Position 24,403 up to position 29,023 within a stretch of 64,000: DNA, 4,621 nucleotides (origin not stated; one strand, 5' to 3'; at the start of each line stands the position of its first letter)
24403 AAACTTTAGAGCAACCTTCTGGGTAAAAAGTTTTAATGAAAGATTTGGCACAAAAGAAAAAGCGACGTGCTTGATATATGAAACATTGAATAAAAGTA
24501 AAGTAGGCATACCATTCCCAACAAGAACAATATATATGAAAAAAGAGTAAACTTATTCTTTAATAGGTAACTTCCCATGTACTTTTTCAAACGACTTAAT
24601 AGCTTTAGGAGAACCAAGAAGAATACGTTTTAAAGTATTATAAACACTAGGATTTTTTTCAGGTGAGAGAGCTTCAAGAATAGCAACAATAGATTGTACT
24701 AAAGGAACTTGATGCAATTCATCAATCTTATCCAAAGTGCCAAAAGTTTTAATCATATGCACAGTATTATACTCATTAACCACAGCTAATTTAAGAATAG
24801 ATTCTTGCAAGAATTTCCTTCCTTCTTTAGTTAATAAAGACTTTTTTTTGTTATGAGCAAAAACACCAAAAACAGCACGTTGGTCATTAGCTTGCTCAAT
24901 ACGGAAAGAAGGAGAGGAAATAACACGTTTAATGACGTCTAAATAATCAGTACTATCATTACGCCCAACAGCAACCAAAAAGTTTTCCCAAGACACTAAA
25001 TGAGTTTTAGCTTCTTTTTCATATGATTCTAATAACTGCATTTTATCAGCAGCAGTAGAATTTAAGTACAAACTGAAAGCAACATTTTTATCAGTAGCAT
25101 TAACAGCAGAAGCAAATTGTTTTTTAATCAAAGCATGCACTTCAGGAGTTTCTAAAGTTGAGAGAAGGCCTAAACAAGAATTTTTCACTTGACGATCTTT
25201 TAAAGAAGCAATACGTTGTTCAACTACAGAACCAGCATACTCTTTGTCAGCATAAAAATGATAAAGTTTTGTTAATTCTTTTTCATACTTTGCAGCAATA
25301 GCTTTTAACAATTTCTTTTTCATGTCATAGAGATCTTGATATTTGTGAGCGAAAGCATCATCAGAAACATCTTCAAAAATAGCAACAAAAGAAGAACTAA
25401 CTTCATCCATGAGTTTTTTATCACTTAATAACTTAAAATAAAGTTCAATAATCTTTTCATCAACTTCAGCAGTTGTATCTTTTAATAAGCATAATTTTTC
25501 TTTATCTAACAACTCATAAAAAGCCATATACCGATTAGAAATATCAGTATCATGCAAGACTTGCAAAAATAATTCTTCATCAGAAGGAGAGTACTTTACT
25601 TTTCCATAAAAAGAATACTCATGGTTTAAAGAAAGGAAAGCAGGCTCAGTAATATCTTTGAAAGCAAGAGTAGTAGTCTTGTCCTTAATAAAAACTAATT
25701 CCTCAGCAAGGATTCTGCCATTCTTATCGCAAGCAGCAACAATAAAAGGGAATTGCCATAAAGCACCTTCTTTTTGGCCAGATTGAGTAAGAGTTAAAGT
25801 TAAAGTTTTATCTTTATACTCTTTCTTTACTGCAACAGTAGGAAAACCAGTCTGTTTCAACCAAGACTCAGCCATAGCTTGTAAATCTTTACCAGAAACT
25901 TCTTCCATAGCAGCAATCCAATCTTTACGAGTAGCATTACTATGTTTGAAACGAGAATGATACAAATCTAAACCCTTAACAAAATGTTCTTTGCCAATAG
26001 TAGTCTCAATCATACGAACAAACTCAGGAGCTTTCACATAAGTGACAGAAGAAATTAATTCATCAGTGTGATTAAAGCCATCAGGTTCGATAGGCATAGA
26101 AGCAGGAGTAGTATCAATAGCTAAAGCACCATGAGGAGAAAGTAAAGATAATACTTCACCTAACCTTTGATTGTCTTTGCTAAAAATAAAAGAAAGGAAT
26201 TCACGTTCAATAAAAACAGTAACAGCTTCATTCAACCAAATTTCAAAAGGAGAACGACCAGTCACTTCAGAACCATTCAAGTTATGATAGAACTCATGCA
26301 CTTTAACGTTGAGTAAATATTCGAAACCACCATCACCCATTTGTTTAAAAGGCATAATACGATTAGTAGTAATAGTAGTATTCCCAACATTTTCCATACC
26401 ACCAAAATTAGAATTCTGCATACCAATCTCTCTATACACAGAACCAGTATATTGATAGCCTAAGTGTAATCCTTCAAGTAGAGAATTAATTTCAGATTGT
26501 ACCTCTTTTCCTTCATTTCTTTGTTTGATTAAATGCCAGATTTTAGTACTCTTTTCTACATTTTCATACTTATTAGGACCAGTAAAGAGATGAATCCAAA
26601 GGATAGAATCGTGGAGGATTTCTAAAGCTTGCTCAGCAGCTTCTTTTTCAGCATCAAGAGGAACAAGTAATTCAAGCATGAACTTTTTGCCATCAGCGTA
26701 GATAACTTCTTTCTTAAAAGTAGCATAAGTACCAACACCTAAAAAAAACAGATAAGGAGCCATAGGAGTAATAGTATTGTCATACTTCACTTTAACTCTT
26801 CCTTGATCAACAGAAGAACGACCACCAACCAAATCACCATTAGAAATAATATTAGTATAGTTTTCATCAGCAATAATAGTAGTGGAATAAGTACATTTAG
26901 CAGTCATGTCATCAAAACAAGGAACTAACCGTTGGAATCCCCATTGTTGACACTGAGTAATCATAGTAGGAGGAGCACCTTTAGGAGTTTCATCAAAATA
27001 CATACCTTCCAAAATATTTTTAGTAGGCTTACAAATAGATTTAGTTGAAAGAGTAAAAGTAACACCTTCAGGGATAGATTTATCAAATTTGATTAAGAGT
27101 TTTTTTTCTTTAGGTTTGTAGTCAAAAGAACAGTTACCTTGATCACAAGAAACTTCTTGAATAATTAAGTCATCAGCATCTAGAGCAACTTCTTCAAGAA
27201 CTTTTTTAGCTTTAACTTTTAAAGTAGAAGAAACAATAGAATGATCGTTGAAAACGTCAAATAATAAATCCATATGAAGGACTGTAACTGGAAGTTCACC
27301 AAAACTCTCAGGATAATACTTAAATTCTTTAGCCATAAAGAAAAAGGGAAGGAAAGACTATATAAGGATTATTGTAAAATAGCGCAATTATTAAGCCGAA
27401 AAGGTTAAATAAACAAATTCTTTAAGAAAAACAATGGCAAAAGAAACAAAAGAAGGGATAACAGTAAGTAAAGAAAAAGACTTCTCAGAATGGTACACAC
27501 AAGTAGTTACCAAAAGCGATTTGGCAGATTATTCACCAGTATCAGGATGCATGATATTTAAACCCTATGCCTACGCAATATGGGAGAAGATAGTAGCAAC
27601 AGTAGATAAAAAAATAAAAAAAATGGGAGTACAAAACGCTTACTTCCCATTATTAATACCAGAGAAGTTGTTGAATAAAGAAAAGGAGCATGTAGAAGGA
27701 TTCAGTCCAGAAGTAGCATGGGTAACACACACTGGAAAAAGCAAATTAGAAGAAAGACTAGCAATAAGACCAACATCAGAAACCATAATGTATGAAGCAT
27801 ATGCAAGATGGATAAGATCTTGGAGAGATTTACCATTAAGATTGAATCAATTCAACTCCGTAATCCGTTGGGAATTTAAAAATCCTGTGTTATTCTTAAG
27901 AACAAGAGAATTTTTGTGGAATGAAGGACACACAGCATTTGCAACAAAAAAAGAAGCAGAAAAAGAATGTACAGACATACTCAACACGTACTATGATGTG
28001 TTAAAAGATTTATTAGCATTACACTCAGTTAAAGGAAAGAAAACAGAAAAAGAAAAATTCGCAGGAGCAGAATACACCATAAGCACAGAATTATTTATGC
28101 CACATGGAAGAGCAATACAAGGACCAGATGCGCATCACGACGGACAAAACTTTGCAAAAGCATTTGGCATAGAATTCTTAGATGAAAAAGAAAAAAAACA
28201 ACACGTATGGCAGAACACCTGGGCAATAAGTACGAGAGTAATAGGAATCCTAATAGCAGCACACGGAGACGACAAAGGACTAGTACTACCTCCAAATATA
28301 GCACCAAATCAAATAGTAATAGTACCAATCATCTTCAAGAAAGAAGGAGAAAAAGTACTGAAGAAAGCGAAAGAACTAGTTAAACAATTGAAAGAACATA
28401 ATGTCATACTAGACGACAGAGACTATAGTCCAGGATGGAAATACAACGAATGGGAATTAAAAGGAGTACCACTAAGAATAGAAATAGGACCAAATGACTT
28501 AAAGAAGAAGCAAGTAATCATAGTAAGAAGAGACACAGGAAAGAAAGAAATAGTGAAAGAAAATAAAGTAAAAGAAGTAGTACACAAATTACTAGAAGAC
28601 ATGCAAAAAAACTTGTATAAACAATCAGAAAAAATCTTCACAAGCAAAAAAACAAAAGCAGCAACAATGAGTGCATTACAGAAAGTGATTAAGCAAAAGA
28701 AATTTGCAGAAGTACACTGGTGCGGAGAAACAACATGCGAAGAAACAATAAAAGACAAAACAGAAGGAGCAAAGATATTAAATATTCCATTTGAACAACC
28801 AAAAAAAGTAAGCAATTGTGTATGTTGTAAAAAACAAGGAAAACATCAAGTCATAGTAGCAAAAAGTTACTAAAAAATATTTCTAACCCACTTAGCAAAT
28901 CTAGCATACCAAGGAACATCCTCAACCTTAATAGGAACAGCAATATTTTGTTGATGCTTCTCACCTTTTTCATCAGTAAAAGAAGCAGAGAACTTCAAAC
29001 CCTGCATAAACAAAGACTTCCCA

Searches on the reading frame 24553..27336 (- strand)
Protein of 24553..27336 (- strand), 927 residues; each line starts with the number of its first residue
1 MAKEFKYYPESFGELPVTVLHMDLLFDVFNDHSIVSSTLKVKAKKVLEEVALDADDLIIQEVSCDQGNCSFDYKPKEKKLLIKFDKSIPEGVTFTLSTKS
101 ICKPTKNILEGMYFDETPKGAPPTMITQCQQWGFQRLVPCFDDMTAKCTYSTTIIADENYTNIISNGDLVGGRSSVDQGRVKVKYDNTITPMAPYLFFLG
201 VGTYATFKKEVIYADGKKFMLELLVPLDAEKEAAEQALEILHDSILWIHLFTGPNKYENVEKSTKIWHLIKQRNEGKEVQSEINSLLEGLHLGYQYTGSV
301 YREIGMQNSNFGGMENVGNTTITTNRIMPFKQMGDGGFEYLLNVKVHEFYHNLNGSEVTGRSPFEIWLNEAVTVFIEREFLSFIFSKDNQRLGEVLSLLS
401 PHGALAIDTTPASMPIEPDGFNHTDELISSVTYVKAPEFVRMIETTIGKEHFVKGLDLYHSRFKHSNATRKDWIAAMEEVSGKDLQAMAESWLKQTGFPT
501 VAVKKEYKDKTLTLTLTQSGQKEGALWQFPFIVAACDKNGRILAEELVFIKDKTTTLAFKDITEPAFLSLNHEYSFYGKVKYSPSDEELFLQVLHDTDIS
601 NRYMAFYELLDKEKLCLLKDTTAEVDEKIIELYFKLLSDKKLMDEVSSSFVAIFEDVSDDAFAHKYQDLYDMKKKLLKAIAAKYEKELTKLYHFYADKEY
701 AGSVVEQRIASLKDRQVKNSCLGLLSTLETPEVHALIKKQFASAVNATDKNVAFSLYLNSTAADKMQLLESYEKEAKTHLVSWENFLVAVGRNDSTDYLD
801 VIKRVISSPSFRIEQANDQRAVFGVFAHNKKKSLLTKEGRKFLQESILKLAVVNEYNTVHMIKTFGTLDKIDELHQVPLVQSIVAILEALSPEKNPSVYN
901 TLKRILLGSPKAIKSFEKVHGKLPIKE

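Call 54: search_protein_families(library=pfam, proteins=[window:24553-27336:-], max_evalue=0.0001)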
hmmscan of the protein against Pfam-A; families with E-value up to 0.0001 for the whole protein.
window:24553-27336:- (927 aa): 4 families
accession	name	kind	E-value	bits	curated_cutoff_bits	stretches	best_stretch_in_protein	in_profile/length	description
PF17432.8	DUF3458_C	-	1.2e-35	123.8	24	1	586-891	1-308/320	Domain of unknown function (DUF3458_C) ARM repeats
PF01433.26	Peptidase_M1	-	5.2e-32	111.6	27.7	1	292-492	17-218/218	Peptidase family M1 domain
PF17900.6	Peptidase_M1_N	-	7.4e-14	52.7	25.8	1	36-196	21-186/186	Peptidase M1 N-terminal domain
PF11940.14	DUF3458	-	8.6e-11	42.5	28.6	1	497-582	1-94/95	Domain of unknown function (DUF3458) Ig-like fold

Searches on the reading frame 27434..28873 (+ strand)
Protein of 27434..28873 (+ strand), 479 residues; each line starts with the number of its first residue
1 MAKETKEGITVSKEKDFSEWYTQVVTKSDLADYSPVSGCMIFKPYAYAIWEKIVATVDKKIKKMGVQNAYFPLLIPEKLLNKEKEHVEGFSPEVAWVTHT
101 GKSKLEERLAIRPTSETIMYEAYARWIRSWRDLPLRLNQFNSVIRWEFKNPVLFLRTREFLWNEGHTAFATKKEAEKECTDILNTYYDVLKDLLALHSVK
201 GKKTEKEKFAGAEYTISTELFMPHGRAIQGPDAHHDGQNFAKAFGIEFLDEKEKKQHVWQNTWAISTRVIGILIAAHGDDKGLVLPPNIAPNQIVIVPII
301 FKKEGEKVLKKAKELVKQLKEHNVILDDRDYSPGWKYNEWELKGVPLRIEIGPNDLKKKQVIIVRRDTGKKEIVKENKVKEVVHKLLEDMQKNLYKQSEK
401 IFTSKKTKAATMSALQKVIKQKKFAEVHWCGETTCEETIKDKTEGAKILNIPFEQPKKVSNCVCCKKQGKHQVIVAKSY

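Call 54: search_protein_families(library=pfam, proteins=[window:27434-28873:+], max_evalue=0.0001)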
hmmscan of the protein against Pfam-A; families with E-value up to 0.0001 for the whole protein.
window:27434-28873:+ (479 aa): 3 families
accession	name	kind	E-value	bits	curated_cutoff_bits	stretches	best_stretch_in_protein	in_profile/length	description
PF00587.30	tRNA-synt_2b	-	1.4e-24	87.5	29.3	1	103-276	5-178/179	tRNA synthetase class II core domain (G, H, P, S and T)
PF09180.16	ProRS-C_1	-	2.1e-20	73.1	31.5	1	415-479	4-71/71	Prolyl-tRNA synthetase, C-terminal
PF03129.25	HGTP_anticodon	-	8.1e-20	71.2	21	1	293-385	1-93/94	Anticodon binding domain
